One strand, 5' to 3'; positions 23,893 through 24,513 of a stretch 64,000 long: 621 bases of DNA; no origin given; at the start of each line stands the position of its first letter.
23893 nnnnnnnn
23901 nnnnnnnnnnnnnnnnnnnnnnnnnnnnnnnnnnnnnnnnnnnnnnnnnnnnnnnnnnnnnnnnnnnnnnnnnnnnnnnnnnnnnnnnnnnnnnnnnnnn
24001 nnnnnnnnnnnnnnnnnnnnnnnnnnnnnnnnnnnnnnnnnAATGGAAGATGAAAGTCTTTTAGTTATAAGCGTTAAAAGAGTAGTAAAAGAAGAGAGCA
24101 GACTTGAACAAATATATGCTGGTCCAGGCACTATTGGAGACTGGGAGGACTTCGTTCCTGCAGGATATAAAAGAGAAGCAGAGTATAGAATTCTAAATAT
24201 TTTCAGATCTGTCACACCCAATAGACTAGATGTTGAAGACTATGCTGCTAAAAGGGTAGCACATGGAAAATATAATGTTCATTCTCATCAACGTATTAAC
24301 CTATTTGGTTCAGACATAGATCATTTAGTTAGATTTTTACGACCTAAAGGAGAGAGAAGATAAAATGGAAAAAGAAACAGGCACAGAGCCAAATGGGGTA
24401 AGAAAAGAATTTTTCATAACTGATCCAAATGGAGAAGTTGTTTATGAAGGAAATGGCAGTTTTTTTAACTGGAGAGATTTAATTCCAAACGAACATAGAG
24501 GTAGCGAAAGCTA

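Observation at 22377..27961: MacB-type ABC operon with two interleaved pairs of unknown small paralogous genes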

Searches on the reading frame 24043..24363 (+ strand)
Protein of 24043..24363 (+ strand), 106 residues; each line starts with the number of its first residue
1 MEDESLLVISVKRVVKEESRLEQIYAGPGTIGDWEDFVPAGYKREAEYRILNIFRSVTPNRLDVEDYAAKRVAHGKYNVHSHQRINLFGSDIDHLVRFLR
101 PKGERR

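Call 3: search_protein_families(library=pfam, proteins=[window:24043-24363:+], max_evalue=1)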
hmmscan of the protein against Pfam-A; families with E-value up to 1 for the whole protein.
window:24043-24363:+ (106 aa): 0 families

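Call 4: search_protein_families(library=ncbifam, proteins=[window:24043-24363:+], max_evalue=1)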
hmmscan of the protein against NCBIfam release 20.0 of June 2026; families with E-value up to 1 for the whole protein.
window:24043-24363:+ (106 aa): 1 family
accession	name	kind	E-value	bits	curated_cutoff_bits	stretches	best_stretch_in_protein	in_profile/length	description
NF047577.1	quino_deg_MhqD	equivalog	0.024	14.4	325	1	29-81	20-69/195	methylhydroquinone degradation carboxylesterase MhqD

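Call 26: find_homologous_proteins(query=A1, max_evalue=0.1)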
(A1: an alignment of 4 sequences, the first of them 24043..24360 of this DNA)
Query A1 (4 sequences) (106 aa, profile of the alignment): 6 proteins with E <= 0.1 among 249 candidates.
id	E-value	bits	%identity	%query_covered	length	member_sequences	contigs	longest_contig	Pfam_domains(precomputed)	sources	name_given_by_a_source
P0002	1.8e-38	149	100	100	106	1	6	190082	-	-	-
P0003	3.0e-37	145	32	72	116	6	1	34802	-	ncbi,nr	ncbi:hypothetical protein AUJ84_03775 [Candidatus Pacearchaeota archaeon CG1_02_32_132]|nr:MAG: hypo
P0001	5.0e-37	144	29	80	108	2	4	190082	-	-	-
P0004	5.9e-29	118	27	52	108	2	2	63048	-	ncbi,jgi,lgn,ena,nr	ncbi:MAG: hypothetical protein KJ718_04190 [Nanoarchaeota archaeon]|nr:hypothetical protein [Nanoarc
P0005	1.9e-23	101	29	72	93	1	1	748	-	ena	-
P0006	3.1e-17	81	24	70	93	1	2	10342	-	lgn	-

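Call 28: find_encoding_contigs(protein=P0006, flank=6000, max_places=4)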
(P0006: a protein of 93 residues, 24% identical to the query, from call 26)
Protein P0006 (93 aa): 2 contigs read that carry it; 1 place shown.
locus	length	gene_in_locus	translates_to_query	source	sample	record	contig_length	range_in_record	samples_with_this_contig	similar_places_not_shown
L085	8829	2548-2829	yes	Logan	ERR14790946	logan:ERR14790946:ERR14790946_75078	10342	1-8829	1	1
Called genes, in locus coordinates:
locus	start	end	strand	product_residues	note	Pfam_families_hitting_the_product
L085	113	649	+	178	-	PF01936:NYN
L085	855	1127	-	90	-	-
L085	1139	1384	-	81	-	PF10884:DUF2683 (weak)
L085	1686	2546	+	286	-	-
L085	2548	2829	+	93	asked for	-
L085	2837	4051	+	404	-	PF12704:MacB_PCD, PF02687:FtsX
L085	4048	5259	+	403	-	PF12704:MacB_PCD, PF02687:FtsX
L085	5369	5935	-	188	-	PF09335:VTT_dom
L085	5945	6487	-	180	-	PF02600:DsbB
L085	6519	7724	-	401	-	PF00155:Aminotran_1_2 (weak), PF00266:Aminotran_5, PF01041:DegT_DnrJ_EryC1, PF01053:Cys_Met_Meta_PP (weak)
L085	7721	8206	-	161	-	-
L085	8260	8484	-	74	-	-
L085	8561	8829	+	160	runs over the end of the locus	PF12802:MarR_2 (weak), PF24034:DUF7343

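Call 41: search_solved_structures(query=A3, max_evalue=10)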
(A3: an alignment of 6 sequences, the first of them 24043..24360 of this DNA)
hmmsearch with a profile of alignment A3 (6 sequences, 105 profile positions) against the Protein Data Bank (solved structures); distinct sequences matched with E-value up to 10: 5.
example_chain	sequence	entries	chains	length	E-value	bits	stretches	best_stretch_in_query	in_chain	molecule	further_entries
9rux_A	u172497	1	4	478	0.092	16.4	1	20-86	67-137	Disrupted in schizophrenia 1 homolog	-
7sfm_A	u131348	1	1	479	1.6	12.4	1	60-88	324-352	Hip1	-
8e5w_A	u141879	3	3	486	1.7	12.3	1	60-88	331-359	Protease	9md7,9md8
5bkm_A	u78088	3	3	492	1.7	12.3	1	60-88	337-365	Carboxylesterase A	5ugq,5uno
5uoh_A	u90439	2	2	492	1.7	12.3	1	60-88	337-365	Carboxylesterase A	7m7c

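Call 42: search_protein_families(library=phrogs, proteins=[window:24043-24360:+], max_evalue=1)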
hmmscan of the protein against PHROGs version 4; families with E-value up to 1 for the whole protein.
window:24043-24360:+ (106 aa): 0 families

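Call 43: search_protein_families(library=padloc, proteins=[window:24043-24360:+], max_evalue=1)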
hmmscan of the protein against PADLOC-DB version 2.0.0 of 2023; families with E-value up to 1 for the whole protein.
window:24043-24360:+ (106 aa): 0 families

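Call 44: predict_structure(alignment_id=A3)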
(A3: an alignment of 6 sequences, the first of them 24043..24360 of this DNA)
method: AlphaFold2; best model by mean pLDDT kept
length: 106 residues; sequences in the alignment: 6
mean_pLDDT: 77.4   pTM: 0.64
mean pLDDT of the five models: 77.4, 77.4, 73.6, 72.2, 65.0
residues with pLDDT >= 90: 8; 70-90: 76; 50-70: 13; < 50: 9
segments of 3 or more residues with pLDDT < 50: 1-7
pLDDT, mean of each block of 10 residues (from residue 1): 48 67 80 84 86 81 89 87 88 78 53
secondary structure, 60 per line:
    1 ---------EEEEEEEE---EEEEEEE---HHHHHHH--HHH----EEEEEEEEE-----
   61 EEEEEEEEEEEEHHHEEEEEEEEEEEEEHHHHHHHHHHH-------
elements in order: E10-17 E21-27 H31-37 E47-55 E61-72 E76-88 H89-99

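Call 47: fold_search(model_id=the predicted structure, library=pdb)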
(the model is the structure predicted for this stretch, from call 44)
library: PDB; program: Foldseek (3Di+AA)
matches with E <= 10: 743; with E <= 0.001: 0
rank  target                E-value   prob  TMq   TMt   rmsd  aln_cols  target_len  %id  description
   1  3ile                  6.5e-02  0.99  0.53  0.40   5.1       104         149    9  Crystal structure of ORF157-E86A of Acidianus filamentous virus 1 (released 2010-03-23)
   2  3vb8_A                6.9e-02  0.99  0.48  0.35   6.9        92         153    9  Crystal Structure of Engineered Protein, Northeast Structural Genomics Consortium Target OR43 (released 2012-06-06)
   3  3ii2                  8.7e-02  0.98  0.50  0.38   5.0        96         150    9  Structure of ORF157 from Acidianus Filamentous Virus 1 (released 2010-03-23)
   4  3df6_A                1.2e-01  0.80  0.35  0.37   9.7        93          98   12  The thermo- and acido-stable ORF-99 from the archaeal virus AFV1 (released 2009-06-16)
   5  3vb8_B                1.5e-01  0.97  0.53  0.39   5.0       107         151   10  Crystal Structure of Engineered Protein, Northeast Structural Genomics Consortium Target OR43 (released 2012-06-06)
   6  3ild                  1.8e-01  0.97  0.54  0.41   4.8       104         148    8  Structure of ORF157-K57A from Acidianus filamentous virus 1 (released 2010-03-23)
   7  6hrs_F                1.8e-01  0.35  0.30  0.22   7.4        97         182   12  Structure of the TRPML2 ELD at pH 4.5 (released 2019-06-19)
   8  5w8m_F                2.0e-01  0.72  0.25  0.16   3.8        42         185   14  Crystal structure of Chaetomium thermophilum Vps29 (released 2018-06-13)
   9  1le5_A                2.0e-01  0.25  0.29  0.13  13.3       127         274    9  Crystal structure of a NF-kB heterodimer bound to an IFNb-kB (released 2003-04-15)
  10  6x0m_P                2.1e-01  0.87  0.37  0.10   6.9        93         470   10  Bridging of double-strand DNA break activates PARP2/HPF1 to modify chromatin (released 2020-09-16)
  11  5w8m_A                2.2e-01  0.85  0.29  0.17   5.3        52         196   15  Crystal structure of Chaetomium thermophilum Vps29 (released 2018-06-13)
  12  7zkg_A                2.5e-01  0.85  0.33  0.15   5.6        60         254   13  C-Methyltransferase PsmD from Streptomyces griseofuscus with bound cofactor (crystal form 2) (released 2022-12-28)
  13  7ytj_D                2.6e-01  0.57  0.35  0.09   6.4        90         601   11  Cryo-EM structure of VTC complex (released 2023-02-22)
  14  6x04_K                2.9e-01  0.91  0.34  0.12   2.6        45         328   16  Nup133 (aa55-481) from S. cerevisiae bound by VHH-SAN5 (released 2020-12-09)
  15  3djw_A                2.9e-01  0.63  0.35  0.39   9.6        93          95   12  The thermo- and acido-stable ORF-99 from the archaeal virus AFV1 (released 2009-06-16)
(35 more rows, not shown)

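Call 48: search_protein_representatives(alignment_id=A3)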
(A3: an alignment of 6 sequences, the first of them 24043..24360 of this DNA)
Query: 6 sequences, 105 profile positions. Proteins with E-value up to 0.001 (for the whole library): 15; up to 1e-10: 3; up to 1e-30: 3. The best 15 are listed.
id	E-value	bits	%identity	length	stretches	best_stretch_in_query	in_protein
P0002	1.7e-36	141.0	-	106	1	1-105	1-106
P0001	6.5e-35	135.9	-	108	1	1-105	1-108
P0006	4.7e-33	129.9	-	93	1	9-105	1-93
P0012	1.9e-10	57.2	-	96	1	12-100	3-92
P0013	1.1e-09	54.8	-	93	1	9-105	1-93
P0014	1.3e-06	44.9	-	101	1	10-98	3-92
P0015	2.0e-06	44.3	-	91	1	12-98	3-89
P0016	7.6e-06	42.4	-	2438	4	45-95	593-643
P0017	3.2e-05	40.4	-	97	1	12-98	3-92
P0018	7.1e-05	39.3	-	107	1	10-99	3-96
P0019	1.4e-04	38.3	-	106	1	11-102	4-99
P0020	1.9e-04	37.9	-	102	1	11-82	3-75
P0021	2.2e-04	37.7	-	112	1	23-99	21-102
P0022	2.7e-04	37.4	-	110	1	8-101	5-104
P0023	5.2e-04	36.5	-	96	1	14-100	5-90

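Call 50: find_encoding_contigs(protein=P0012, flank=5000, max_places=3)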
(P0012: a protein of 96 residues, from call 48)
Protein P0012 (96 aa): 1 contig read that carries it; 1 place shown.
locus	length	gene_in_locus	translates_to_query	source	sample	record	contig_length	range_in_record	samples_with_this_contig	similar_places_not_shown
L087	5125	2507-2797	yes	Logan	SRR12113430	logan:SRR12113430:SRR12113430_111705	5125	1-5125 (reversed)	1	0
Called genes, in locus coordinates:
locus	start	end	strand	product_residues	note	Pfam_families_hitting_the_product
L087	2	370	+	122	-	?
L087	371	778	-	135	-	-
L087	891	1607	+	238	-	PF25199:nSTAND_NTPase5 (faint), PF02463:SMC_N (faint), PF00005:ABC_tran, PF13304:AAA_21 (faint)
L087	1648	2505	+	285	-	-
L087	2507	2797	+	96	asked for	-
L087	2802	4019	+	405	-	PF12704:MacB_PCD, PF02687:FtsX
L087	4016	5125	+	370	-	?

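Call 51: find_encoding_contigs(protein=P0018, flank=5000, max_places=3)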
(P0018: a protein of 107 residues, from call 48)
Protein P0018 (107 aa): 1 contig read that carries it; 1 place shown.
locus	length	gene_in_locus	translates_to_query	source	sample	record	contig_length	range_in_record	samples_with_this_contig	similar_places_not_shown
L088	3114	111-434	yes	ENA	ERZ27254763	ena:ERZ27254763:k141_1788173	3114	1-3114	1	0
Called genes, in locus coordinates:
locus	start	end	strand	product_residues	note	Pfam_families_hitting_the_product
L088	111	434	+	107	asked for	-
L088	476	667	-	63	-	-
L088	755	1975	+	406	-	PF12704:MacB_PCD, PF02687:FtsX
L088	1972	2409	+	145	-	-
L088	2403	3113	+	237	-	?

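Call 52: find_encoding_contigs(protein=P0015, flank=5000, max_places=2)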
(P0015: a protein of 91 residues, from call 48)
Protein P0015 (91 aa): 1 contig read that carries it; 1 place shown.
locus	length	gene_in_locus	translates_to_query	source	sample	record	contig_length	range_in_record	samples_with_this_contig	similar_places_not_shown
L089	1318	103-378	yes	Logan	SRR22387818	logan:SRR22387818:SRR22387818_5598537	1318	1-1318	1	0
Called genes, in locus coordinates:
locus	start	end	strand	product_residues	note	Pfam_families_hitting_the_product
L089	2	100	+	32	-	?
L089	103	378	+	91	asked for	-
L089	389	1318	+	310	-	?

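Call 53: find_encoding_contigs(protein=P0023, flank=5000, max_places=2)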
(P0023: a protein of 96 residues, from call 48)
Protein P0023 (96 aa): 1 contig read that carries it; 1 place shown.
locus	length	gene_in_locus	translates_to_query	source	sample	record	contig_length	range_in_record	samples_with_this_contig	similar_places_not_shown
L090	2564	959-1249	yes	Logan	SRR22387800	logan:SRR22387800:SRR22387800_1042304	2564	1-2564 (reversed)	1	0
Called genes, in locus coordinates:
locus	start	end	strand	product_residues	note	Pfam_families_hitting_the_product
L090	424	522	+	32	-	-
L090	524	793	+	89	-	-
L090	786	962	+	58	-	-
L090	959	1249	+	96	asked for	-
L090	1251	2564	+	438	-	?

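Call 54: find_encoding_contigs(protein=P0021, flank=5000, max_places=2)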
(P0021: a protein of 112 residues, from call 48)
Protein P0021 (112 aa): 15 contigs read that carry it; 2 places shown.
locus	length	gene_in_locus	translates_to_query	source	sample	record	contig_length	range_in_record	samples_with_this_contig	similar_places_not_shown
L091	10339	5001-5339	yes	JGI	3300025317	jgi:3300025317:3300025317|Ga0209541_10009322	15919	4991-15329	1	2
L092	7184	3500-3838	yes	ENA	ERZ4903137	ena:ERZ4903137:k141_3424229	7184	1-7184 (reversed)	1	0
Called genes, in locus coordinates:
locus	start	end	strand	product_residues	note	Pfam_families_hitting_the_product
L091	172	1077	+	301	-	PF03781:FGE-sulfatase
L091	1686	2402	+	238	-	PF02463:SMC_N (weak), PF00005:ABC_tran, PF13304:AAA_21 (weak)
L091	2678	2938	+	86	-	PF04014:MazE_antitoxin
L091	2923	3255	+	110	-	PF02452:PemK_toxin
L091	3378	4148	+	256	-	-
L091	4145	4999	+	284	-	PF07705:CARDB (faint)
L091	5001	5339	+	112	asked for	-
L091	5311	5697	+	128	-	-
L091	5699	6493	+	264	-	-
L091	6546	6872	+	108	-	-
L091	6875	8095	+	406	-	PF12704:MacB_PCD, PF02687:FtsX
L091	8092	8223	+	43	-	-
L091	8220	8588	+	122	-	-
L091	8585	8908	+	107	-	-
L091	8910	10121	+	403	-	PF12704:MacB_PCD, PF02687:FtsX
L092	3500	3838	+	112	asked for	-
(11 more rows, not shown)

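Call 68: fold_search(model_id=the predicted structure, library=viral)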
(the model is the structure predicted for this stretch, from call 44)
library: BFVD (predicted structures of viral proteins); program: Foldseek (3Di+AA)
matches with E <= 10: 1185; with E <= 0.001: 0
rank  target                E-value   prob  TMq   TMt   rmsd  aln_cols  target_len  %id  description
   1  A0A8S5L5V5            5.7e-02  0.57  0.29  0.25   8.3       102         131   14  Coat protein [ssRNA phage SRR7976310_11]
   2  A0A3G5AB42            8.1e-02  0.98  0.37  0.11   5.5        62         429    8  Uncharacterized protein [Hyperionvirus sp.]
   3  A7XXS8                9.1e-02  0.66  0.29  0.10  11.2        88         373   10  Uncharacterized protein [Thermus phage P74-26]
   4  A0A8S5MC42            9.6e-02  0.97  0.32  0.40   4.3        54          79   13  Uncharacterized protein [Podoviridae sp. ct53O25]
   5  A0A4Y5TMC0            9.6e-02  0.25  0.24  0.15  16.1       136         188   12  (no name in the UniProt tables at hand)
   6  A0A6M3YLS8            1.1e-01  0.92  0.42  0.54   3.9        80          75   12  (no name in the UniProt tables at hand)
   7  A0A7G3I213            1.2e-01  1.00  0.41  0.60   2.4        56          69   11  (no name in the UniProt tables at hand)
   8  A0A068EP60            1.2e-01  0.16  0.23  0.22  11.0       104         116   20  Coat protein [Marine phage AC]
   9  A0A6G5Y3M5            1.3e-01  0.30  0.26  0.15  14.2        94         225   15  (no name in the UniProt tables at hand)
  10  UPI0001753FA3         1.4e-01  0.75  0.41  0.35   7.1       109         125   10  (no name look-up for this kind of identifier)
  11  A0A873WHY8            1.4e-01  0.99  0.49  0.62   3.4        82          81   11  (no name in the UniProt tables at hand)
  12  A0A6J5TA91            1.6e-01  0.99  0.48  0.57   6.3        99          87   10  Uncharacterized protein [uncultured Caudovirales phage]
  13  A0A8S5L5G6            1.7e-01  0.38  0.24  0.22   6.4        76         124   14  Coat protein [ssRNA phage SRR6960551_5]
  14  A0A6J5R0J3            1.8e-01  0.90  0.35  0.51   4.5        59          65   12  Uncharacterized protein [uncultured Caudovirales phage]
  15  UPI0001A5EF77         1.9e-01  0.98  0.35  0.37   2.2        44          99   16  (no name look-up for this kind of identifier)
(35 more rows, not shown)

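Call 83: search_protein_families(library=pfam, alignment_id=A5, max_evalue=0.1)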
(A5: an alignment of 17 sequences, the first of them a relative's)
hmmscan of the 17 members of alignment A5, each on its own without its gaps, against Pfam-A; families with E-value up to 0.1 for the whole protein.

A. member 1, P0002 (106 aa): 0 families

B. families by the number of members that match (of 17 scanned): 1 family
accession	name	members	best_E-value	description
PF18694.6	TDP-43_N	1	0.036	TAR DNA-binding protein 43, N-terminal domain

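Call 84: search_solved_structures(query=A5, max_evalue=1)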
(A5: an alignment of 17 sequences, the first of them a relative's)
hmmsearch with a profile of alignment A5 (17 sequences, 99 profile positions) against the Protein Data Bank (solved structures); distinct sequences matched with E-value up to 1: 1.
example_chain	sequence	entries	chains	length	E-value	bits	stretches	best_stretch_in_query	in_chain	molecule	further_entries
9rux_A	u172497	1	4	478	0.00094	22.6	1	13-90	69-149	Disrupted in schizophrenia 1 homolog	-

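Call 85: search_solved_structures(query=A5, max_evalue=1, show_alignments=1)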
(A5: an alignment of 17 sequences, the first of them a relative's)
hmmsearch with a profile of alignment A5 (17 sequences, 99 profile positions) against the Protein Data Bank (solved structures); distinct sequences matched with E-value up to 1: 1.
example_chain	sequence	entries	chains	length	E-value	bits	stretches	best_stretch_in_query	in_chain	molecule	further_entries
9rux_A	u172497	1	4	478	0.00094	22.6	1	13-90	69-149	Disrupted in schizophrenia 1 homolog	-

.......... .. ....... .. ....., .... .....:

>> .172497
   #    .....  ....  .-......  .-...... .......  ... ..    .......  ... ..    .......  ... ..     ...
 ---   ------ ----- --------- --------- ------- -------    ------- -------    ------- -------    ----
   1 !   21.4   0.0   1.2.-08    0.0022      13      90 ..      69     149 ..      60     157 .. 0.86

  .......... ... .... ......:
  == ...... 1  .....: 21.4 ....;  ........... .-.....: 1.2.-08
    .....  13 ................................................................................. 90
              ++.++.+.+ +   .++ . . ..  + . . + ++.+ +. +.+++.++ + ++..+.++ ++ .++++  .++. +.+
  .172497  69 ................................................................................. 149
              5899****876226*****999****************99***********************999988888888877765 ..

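Call 93: find_encoding_contigs(protein=P0017, flank=5000, max_places=3)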
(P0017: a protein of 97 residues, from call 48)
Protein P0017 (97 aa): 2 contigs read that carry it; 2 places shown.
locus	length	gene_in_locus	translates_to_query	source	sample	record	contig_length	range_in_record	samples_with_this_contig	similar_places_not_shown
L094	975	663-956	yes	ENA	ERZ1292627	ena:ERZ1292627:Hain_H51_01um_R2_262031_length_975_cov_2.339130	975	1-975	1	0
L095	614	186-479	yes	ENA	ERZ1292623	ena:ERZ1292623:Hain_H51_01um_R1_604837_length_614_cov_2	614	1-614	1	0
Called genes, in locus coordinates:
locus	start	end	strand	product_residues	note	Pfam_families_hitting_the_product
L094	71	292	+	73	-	-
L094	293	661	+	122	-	-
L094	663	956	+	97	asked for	-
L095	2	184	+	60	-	?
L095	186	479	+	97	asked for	-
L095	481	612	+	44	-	?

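Call 94: find_encoding_contigs(protein=P0020, flank=5000, max_places=3)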
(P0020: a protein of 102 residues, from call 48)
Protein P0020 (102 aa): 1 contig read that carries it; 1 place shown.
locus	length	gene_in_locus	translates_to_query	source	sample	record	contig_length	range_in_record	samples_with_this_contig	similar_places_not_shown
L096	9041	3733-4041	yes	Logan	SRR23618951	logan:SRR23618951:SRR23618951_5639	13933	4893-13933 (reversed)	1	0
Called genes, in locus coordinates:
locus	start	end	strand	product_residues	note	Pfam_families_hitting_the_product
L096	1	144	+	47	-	?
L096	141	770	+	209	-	PF00834:Ribul_P_3_epim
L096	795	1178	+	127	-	-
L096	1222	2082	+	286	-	PF13793:Pribosyltran_N, PF24390:PRTase-CE (weak), PF00156:Pribosyltran, PF14572:Pribosyl_synth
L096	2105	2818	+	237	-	PF02463:SMC_N (faint), PF00005:ABC_tran, PF13304:AAA_21 (faint)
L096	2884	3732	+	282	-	PF07705:CARDB (faint)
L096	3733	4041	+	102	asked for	-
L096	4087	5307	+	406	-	PF12704:MacB_PCD, PF02687:FtsX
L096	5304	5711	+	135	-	-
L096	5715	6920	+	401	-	PF12704:MacB_PCD, PF02687:FtsX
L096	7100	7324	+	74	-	-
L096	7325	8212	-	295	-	-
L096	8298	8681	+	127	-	-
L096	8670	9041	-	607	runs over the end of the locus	PF00456:Transketolase_N, PF13292:DXP_synthase_N (weak), PF00676:E1_dh (weak), PF02779:Transket_pyr, PF02780:Transketolase_C, PF22613:Transketolase_C_1 (weak)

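Call 96: find_encoding_contigs(protein=P0013, flank=5000, max_places=2)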
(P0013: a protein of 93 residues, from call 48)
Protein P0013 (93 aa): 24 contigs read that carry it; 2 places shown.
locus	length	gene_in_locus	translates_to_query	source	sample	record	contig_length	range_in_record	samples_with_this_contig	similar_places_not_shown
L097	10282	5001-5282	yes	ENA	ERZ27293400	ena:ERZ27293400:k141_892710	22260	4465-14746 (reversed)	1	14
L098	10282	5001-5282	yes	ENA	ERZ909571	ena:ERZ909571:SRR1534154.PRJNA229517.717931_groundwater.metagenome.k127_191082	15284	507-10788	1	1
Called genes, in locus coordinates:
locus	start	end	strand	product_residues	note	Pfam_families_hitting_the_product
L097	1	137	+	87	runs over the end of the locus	-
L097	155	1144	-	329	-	PF00294:PfkB, PF08543:Phos_pyr_kin (weak)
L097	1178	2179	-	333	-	PF00413:Peptidase_M10, PF01400:Astacin (faint), PF07705:CARDB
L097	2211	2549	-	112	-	PF07291:MauE (weak), PF07681:DoxX (weak)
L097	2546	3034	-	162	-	-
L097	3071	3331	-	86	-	-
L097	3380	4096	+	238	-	PF02463:SMC_N (faint), PF00005:ABC_tran, PF13304:AAA_21 (weak)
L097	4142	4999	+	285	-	-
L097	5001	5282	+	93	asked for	-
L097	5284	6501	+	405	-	PF12704:MacB_PCD, PF02687:FtsX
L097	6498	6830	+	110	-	-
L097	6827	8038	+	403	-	PF12704:MacB_PCD, PF02687:FtsX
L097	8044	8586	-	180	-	PF02600:DsbB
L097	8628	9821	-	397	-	PF00155:Aminotran_1_2, PF00266:Aminotran_5, PF01053:Cys_Met_Meta_PP, PF01041:DegT_DnrJ_EryC1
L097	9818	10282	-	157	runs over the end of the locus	-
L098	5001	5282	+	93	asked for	-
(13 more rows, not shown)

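Call 97: find_encoding_contigs(protein=P0022, flank=5000, max_places=2)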
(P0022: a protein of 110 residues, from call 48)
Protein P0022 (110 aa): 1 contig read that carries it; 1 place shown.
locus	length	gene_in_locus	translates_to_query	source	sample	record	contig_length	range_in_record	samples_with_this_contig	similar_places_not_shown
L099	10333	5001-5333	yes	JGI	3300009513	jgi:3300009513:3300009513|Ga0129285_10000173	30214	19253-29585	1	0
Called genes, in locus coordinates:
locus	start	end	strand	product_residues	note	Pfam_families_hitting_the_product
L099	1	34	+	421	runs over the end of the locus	PF05343:Peptidase_M42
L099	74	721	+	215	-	PF00834:Ribul_P_3_epim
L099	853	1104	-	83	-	-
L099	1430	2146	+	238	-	PF02463:SMC_N (faint), PF00005:ABC_tran, PF13304:AAA_21 (faint)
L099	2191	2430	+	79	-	PF15919:HicB_lk_antitox (weak)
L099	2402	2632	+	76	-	PF07927:HicA_toxin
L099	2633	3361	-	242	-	-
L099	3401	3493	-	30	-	-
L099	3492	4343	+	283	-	-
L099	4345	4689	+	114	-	-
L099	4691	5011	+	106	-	-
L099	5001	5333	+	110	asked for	-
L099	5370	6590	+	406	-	PF12704:MacB_PCD, PF02687:FtsX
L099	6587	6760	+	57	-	-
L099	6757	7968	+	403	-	PF12704:MacB_PCD, PF02687:FtsX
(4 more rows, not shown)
